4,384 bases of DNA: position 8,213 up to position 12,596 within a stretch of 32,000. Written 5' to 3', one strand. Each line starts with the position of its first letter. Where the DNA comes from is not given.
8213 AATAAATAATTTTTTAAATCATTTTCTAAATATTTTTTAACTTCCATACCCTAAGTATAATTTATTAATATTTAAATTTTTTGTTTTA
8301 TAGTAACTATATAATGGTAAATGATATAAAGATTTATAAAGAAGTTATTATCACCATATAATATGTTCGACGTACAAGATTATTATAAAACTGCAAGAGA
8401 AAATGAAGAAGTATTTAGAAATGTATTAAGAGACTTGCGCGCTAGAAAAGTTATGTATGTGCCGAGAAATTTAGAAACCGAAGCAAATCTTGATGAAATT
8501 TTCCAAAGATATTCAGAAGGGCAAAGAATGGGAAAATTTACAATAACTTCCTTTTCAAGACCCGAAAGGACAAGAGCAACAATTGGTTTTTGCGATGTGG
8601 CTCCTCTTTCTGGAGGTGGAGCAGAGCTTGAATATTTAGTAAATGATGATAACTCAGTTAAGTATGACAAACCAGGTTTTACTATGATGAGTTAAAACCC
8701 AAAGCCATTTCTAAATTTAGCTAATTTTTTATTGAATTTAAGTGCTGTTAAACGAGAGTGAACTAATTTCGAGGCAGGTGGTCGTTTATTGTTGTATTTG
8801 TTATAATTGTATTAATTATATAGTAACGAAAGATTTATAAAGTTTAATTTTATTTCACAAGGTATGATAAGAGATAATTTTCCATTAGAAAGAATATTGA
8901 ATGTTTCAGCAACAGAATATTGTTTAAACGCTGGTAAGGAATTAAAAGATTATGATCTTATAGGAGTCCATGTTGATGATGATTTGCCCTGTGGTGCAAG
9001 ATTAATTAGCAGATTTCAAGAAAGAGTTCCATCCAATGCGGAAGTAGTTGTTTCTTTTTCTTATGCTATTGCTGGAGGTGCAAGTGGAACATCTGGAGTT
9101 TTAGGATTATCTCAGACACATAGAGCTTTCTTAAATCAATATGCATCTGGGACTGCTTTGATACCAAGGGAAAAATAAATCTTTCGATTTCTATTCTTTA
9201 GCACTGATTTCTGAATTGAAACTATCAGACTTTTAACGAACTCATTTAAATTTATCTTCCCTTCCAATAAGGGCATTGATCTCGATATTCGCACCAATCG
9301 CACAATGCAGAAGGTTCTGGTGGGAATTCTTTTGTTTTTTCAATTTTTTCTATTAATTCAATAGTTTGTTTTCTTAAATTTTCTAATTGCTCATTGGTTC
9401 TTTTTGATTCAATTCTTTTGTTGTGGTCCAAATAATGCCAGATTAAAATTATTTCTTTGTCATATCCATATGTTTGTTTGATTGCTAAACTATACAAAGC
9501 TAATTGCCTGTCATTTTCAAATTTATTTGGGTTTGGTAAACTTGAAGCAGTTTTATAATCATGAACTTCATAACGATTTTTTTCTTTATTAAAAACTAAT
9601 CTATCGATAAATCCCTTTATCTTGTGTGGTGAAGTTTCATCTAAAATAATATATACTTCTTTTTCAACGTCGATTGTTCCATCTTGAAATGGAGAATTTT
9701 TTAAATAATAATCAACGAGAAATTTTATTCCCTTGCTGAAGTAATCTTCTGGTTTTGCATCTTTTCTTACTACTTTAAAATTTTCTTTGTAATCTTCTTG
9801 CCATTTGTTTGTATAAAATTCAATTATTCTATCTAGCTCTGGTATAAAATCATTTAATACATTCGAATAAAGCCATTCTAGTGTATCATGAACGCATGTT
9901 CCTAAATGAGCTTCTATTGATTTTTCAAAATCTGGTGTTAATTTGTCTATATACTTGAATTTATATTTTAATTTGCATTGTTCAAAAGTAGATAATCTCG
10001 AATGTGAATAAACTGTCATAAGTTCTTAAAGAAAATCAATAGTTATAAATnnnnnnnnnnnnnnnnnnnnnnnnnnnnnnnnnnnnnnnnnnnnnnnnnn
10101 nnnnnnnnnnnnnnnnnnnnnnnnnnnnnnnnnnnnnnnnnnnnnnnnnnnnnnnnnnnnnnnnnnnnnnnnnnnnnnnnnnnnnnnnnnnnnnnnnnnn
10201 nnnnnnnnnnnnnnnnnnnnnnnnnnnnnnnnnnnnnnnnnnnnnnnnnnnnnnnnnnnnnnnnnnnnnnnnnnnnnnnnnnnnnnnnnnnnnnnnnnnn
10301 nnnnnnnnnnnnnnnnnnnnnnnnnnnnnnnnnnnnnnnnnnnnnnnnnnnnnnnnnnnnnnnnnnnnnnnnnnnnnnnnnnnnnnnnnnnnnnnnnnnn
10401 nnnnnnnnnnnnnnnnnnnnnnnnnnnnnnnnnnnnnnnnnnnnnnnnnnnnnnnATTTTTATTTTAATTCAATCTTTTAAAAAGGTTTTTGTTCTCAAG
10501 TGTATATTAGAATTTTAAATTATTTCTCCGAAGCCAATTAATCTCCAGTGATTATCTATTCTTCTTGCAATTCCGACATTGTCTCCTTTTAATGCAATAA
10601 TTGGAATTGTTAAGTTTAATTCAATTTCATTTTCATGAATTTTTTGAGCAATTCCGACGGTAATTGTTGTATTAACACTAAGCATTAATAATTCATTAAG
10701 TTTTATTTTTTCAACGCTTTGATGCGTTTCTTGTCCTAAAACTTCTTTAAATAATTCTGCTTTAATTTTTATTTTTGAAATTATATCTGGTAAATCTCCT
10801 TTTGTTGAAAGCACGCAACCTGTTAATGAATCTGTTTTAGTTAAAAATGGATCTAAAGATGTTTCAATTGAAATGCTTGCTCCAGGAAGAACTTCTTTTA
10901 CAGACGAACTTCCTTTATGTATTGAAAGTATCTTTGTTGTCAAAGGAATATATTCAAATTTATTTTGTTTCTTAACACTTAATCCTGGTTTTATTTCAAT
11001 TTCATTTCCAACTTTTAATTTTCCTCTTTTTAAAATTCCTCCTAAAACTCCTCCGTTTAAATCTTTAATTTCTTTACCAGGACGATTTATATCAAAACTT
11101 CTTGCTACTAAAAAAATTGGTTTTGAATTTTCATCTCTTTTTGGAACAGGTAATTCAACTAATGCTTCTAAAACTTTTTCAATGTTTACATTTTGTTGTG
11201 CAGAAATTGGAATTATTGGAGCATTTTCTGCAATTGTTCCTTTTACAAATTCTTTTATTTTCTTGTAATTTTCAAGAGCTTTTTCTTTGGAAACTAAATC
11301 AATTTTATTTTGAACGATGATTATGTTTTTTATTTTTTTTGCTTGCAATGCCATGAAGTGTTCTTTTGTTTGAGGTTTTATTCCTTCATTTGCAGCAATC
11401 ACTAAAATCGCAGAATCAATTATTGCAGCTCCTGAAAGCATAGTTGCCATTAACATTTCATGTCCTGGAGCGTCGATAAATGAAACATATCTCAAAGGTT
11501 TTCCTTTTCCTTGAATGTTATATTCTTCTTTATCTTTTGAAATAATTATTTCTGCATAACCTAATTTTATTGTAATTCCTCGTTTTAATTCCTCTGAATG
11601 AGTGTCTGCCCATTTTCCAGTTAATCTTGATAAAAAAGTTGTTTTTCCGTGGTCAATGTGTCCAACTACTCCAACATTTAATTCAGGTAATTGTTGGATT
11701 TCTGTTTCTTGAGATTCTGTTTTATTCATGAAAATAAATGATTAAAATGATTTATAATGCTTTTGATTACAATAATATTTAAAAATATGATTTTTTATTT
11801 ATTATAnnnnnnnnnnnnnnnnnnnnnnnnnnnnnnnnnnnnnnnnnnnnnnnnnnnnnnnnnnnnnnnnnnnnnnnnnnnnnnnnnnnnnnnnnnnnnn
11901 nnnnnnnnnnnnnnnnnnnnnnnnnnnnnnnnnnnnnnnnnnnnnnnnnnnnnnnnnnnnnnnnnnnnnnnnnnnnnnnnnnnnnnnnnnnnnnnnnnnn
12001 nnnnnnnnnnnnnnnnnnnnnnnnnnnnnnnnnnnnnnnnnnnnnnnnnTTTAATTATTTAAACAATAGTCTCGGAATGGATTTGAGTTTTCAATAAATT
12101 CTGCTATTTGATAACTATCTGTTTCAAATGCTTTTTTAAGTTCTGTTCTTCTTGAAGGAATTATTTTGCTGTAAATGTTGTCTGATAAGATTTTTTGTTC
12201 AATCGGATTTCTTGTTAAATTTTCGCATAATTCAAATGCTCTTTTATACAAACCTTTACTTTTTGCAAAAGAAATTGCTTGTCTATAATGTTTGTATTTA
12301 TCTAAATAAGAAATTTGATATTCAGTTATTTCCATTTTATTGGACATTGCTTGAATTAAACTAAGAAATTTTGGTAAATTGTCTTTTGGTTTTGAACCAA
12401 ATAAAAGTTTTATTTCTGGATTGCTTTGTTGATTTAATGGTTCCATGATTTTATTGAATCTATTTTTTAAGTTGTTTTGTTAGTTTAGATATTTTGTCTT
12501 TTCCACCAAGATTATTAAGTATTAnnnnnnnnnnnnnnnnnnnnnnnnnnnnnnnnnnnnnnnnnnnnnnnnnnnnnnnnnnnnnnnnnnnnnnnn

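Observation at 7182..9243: Cassette-like array: three unrelated orphan ORFs share one promoter geometry and one conserved 3' element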

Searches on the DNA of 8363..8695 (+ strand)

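Call 75: search_rna_families(sources=[L016, L015, L007, L009, L022, L030, L031, L056, L057, L058, L011, L020], threshold=gathering)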
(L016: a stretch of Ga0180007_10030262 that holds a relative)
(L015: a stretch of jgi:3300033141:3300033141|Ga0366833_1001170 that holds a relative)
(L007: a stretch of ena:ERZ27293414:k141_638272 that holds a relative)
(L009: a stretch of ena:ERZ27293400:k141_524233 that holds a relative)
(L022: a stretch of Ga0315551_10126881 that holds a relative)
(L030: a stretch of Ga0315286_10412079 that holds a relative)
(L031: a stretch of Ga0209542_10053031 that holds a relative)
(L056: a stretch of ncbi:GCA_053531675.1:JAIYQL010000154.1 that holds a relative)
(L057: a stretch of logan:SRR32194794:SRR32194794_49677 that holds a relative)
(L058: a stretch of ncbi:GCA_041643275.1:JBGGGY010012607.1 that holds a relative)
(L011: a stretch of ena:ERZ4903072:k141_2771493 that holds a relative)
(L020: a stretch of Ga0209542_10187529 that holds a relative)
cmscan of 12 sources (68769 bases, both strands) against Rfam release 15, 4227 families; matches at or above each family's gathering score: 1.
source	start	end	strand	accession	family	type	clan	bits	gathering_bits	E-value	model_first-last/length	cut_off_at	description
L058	711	833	+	RF00005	tRNA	Gene; tRNA;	CL00001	45.3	29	2.1e-06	1-71/71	no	tRNA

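Call 76: search_rna_families(source=L016, start=280, end=2350, threshold=evalue, max_evalue=1)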
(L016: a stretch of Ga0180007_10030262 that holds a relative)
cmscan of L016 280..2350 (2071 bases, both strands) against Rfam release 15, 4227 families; matches with E-value up to 1: 0.
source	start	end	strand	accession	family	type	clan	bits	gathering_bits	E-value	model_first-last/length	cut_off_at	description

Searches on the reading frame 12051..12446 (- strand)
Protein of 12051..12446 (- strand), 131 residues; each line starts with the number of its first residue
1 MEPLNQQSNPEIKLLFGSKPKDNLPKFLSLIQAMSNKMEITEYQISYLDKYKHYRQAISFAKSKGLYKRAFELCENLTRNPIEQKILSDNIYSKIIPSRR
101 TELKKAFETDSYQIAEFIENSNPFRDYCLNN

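Call 10: search_protein_families(library=pfam, proteins=[window:12051-12446:-], max_evalue=0.1)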
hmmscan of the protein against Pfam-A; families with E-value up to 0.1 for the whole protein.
window:12051-12446:- (131 aa): 1 family
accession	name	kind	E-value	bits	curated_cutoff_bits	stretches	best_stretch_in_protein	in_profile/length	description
PF01452.22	Rota_NSP4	-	0.038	14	27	1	68-114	107-153/173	Rotavirus non structural protein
